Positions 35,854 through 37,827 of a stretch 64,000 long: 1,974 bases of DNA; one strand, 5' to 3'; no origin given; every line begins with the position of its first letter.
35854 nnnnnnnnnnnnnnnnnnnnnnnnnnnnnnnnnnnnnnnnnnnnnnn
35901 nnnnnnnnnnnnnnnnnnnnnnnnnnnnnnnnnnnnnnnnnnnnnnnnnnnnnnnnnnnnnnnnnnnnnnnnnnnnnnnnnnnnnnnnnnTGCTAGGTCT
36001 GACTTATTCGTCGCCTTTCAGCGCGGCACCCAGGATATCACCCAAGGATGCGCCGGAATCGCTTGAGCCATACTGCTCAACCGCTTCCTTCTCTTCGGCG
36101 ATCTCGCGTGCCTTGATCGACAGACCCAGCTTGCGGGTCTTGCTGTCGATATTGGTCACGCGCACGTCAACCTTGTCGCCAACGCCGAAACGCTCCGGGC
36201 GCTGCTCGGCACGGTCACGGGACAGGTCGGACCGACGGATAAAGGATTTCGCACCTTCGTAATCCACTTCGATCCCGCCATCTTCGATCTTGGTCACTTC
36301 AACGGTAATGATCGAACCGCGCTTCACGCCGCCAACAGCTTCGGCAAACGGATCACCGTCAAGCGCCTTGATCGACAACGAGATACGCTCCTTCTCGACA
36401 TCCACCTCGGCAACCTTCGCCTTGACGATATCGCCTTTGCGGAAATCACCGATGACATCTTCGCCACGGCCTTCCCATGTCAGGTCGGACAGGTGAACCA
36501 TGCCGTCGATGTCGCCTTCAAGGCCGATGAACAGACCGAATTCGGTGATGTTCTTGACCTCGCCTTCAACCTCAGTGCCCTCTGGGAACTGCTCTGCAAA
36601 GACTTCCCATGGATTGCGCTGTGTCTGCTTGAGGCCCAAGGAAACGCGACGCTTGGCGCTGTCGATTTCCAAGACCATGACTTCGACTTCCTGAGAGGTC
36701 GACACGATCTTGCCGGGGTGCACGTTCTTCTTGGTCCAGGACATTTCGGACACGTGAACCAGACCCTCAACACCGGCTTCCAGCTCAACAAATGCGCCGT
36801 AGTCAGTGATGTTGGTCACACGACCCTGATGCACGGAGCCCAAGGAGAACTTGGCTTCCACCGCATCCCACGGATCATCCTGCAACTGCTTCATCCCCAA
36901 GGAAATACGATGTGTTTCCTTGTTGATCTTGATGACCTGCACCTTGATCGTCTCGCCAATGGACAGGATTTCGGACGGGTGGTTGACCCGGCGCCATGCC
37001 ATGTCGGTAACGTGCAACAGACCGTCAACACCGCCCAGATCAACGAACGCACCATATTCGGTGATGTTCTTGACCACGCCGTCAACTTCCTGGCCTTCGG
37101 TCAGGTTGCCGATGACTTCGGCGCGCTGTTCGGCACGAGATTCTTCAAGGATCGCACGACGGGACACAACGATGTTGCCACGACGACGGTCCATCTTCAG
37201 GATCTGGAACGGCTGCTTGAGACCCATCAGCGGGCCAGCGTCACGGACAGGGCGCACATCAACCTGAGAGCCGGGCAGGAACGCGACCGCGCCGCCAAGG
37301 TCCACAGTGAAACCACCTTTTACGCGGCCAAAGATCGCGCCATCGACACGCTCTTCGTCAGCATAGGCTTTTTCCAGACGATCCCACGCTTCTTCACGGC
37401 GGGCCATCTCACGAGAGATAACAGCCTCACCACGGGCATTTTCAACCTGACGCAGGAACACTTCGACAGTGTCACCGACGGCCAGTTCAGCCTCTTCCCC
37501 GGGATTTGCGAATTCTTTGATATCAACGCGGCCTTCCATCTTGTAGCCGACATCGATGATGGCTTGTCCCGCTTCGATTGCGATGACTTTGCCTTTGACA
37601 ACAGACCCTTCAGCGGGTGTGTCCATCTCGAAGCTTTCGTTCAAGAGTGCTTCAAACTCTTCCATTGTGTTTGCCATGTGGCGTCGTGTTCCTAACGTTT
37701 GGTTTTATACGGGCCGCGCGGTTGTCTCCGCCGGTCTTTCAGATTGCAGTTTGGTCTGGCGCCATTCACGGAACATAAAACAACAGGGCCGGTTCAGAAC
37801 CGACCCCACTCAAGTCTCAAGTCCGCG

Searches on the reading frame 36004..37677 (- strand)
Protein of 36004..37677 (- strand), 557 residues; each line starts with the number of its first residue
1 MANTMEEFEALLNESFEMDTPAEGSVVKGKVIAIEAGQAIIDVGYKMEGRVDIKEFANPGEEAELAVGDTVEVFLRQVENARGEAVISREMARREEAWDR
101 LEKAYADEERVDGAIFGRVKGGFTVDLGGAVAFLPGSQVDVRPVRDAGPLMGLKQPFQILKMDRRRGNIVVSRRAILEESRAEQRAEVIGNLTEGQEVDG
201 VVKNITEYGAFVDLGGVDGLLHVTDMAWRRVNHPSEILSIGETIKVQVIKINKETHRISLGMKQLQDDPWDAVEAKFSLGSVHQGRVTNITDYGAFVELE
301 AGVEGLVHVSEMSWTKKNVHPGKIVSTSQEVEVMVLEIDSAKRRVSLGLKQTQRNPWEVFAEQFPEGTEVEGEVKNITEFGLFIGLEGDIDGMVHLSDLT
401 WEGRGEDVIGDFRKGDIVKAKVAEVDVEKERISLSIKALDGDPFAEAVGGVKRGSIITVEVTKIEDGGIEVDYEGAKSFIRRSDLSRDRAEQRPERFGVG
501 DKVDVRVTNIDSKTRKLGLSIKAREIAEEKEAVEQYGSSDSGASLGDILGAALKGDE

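Call 86: search_protein_families(library=pfam, proteins=[window:36004-37677:-], max_evalue=0.00001)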
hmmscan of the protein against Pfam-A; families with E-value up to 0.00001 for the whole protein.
window:36004-37677:- (557 aa): 5 families
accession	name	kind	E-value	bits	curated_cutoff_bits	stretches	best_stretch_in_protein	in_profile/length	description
PF00575.29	S1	-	2.1e-97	320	22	6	193-263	3-74/74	S1 RNA binding domain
PF23459.1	S1_RRP5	-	5.4e-27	94.6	27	1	280-349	4-72/72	RRP5 S1 domain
PF21710.3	Spt6_S1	-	7.2e-17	61.9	27.5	0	277-351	14-88/91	Spt6, S1/OB domain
PF13509.12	S1_2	-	3.9e-06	27.3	21.8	0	279-322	1-41/61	S1 domain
PF18614.7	RNase_II_C_S1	-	8.6e-06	26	26.6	0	392-435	15-57/59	RNase II-type exonuclease C-terminal S1 domain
